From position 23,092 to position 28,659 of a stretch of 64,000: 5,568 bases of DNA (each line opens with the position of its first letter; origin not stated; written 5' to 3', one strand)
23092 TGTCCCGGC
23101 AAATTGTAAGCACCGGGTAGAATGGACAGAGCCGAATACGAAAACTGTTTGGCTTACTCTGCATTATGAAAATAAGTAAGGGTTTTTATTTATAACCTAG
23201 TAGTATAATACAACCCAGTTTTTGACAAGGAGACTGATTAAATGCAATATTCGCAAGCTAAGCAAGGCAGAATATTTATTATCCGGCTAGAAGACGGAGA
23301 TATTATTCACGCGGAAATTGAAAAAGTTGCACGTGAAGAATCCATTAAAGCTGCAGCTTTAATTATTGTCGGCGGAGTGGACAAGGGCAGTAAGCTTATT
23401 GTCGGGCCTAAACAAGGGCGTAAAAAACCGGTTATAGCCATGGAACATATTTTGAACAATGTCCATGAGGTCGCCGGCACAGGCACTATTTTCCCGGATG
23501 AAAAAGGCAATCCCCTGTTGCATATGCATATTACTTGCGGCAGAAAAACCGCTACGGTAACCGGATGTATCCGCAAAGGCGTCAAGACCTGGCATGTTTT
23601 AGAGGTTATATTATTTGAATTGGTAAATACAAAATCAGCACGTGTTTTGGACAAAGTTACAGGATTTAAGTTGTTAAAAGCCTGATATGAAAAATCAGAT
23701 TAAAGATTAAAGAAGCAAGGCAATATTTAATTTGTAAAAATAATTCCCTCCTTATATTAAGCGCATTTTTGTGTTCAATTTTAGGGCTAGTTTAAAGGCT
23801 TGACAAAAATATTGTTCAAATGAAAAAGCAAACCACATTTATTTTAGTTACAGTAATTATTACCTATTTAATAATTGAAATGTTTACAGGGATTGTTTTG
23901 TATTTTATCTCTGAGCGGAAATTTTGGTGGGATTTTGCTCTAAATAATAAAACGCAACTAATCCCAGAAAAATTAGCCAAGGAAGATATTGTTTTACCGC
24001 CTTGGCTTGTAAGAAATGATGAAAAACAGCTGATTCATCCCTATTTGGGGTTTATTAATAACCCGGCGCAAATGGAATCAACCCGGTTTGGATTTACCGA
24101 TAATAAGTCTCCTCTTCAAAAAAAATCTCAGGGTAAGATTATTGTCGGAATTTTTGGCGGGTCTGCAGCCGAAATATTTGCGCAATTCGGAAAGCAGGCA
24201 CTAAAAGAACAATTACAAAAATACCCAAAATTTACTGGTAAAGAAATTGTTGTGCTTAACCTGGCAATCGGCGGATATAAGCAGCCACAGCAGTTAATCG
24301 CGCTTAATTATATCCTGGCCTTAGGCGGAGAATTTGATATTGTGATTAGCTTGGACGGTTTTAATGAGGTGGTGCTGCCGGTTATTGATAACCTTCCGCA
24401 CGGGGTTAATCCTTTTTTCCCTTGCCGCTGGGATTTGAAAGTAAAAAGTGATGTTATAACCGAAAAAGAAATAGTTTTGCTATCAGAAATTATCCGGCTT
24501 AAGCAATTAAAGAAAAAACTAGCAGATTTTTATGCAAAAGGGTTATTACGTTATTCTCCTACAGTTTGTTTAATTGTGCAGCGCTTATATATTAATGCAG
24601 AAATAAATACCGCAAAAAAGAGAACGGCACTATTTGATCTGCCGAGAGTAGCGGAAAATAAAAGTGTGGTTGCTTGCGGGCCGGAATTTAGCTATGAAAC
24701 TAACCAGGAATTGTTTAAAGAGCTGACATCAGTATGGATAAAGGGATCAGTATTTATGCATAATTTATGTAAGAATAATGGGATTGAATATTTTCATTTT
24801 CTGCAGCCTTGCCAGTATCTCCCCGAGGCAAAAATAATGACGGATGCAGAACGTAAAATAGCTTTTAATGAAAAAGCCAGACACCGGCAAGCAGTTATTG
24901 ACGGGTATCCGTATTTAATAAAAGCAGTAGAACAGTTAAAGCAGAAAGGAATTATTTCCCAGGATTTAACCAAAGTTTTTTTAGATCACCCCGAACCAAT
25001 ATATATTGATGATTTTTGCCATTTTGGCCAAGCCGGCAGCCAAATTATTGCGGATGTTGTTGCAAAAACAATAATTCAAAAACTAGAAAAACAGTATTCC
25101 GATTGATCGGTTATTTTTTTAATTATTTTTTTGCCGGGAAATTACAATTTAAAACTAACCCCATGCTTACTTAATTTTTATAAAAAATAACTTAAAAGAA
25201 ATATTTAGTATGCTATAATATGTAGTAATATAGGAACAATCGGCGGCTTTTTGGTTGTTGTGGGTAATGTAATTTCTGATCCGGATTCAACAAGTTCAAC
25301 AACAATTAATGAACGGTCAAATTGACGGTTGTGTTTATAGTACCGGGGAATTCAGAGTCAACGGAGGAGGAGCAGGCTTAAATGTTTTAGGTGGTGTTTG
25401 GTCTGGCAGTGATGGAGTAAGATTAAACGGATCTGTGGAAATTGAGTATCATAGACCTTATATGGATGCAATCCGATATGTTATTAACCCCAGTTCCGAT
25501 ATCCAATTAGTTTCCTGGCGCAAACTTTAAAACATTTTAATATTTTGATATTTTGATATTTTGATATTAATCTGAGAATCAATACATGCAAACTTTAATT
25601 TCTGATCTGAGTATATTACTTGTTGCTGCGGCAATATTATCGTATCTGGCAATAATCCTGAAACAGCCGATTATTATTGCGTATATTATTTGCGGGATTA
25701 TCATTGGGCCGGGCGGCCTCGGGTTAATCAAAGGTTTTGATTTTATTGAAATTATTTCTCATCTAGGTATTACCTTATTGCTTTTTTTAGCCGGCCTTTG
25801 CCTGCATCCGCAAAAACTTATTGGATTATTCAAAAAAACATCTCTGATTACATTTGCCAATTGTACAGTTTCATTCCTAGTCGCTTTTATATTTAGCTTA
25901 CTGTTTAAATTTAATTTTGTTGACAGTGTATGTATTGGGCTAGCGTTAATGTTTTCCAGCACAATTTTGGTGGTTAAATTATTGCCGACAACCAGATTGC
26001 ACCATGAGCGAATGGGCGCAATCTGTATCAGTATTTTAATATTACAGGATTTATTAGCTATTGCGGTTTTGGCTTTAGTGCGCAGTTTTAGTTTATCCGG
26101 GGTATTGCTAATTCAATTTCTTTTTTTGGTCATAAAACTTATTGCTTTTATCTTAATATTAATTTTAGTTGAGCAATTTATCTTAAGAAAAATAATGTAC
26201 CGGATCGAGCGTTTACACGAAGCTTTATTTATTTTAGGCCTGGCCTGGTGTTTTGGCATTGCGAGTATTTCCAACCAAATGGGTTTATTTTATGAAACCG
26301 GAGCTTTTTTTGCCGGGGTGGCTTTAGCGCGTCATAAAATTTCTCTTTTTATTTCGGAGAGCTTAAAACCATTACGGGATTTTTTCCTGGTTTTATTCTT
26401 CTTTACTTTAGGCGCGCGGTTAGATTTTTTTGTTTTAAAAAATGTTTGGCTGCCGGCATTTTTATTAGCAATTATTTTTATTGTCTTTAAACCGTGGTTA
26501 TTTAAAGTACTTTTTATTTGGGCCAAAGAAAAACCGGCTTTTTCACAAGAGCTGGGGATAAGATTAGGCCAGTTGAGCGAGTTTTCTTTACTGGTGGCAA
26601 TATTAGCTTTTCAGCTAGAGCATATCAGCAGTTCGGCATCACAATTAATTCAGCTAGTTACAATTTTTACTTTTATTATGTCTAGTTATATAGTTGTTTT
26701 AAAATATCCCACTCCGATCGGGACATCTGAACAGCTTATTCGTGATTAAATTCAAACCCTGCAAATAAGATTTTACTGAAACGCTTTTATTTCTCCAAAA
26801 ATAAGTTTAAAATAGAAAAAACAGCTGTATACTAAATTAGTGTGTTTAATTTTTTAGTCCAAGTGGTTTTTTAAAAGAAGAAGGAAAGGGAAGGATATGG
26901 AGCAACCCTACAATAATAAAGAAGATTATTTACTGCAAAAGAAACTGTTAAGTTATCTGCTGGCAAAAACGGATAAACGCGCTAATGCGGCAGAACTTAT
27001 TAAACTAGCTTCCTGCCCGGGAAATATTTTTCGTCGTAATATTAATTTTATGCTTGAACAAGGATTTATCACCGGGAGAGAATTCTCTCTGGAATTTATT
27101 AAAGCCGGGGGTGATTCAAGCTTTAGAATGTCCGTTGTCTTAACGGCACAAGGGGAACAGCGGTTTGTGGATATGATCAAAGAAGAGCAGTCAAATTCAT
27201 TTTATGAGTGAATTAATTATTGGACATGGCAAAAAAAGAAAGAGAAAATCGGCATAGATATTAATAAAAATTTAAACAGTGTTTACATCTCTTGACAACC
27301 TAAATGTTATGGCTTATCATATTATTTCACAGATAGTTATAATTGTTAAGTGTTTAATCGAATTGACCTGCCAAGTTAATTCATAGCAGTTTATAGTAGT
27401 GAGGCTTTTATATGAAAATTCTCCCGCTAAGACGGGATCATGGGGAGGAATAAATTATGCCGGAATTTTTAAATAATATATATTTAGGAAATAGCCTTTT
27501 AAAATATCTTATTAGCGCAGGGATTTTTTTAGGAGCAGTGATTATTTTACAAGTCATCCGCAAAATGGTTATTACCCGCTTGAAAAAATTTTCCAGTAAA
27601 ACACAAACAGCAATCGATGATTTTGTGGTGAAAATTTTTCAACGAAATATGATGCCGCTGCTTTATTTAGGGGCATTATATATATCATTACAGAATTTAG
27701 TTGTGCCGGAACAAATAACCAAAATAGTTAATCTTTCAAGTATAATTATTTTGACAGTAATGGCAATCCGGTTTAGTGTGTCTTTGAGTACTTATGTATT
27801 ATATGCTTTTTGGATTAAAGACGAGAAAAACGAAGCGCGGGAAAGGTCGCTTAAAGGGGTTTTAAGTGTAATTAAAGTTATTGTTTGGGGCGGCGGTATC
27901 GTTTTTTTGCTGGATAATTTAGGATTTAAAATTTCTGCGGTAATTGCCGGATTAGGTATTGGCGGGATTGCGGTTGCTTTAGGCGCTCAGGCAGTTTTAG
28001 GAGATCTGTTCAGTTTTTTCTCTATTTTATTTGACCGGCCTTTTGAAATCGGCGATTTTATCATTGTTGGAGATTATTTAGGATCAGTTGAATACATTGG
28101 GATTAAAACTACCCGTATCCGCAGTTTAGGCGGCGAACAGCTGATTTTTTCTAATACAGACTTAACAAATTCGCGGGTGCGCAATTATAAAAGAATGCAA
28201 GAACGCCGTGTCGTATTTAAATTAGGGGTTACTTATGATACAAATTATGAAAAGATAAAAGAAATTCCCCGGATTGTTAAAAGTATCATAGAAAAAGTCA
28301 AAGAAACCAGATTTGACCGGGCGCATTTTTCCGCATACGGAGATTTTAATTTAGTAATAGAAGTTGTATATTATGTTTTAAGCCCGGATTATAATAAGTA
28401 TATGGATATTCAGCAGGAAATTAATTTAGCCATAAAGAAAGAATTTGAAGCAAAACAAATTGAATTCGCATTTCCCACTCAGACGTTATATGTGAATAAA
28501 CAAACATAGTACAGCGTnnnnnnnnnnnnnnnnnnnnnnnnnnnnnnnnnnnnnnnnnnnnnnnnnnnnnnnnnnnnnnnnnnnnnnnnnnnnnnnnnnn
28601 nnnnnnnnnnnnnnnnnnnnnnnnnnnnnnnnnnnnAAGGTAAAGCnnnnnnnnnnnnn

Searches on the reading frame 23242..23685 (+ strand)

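Call 51: search_protein_families(library=pfam, proteins=[window:23242-23685:+], max_evalue=0.00001)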
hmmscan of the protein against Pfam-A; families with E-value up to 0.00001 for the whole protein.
window:23242-23685:+ (147 aa): 1 family
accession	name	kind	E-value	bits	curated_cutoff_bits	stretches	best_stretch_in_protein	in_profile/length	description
PF03479.20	PCC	-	3.4e-22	79.4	25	1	10-128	1-116/117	Plants and Prokaryotes Conserved (PCC) domain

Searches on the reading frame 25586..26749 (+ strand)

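Call 51: search_protein_families(library=pfam, proteins=[window:25586-26749:+], max_evalue=0.00001)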
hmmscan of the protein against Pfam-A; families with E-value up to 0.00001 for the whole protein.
window:25586-26749:+ (387 aa): 1 family
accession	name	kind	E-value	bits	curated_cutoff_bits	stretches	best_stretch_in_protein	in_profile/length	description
PF00999.27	Na_H_Exchanger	-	8.9e-45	153.6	26.2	1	14-365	3-364/375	Sodium/hydrogen exchanger, transmembrane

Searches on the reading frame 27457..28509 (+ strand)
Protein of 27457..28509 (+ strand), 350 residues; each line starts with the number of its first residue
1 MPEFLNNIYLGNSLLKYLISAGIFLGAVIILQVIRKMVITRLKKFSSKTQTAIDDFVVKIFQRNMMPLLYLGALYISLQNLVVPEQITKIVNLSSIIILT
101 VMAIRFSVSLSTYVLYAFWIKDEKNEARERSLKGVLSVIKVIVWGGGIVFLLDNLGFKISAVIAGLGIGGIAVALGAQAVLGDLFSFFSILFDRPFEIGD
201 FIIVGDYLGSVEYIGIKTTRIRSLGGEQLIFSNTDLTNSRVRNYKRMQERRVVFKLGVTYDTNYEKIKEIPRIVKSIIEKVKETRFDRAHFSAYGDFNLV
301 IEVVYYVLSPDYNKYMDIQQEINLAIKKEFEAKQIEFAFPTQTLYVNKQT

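Call 51: search_protein_families(library=pfam, proteins=[window:27457-28509:+], max_evalue=0.00001)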
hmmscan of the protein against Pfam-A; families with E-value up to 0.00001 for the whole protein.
window:27457-28509:+ (350 aa): 2 families
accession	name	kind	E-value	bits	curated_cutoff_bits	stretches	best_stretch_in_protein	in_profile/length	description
PF00924.24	MS_channel_2nd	-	1e-16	61.2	20.2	1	180-246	2-68/68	Mechanosensitive ion channel, beta-domain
PF21082.3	MS_channel_3rd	-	6.8e-14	52.5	21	1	252-337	1-88/88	Mechanosensitive ion channel MscS, C-terminal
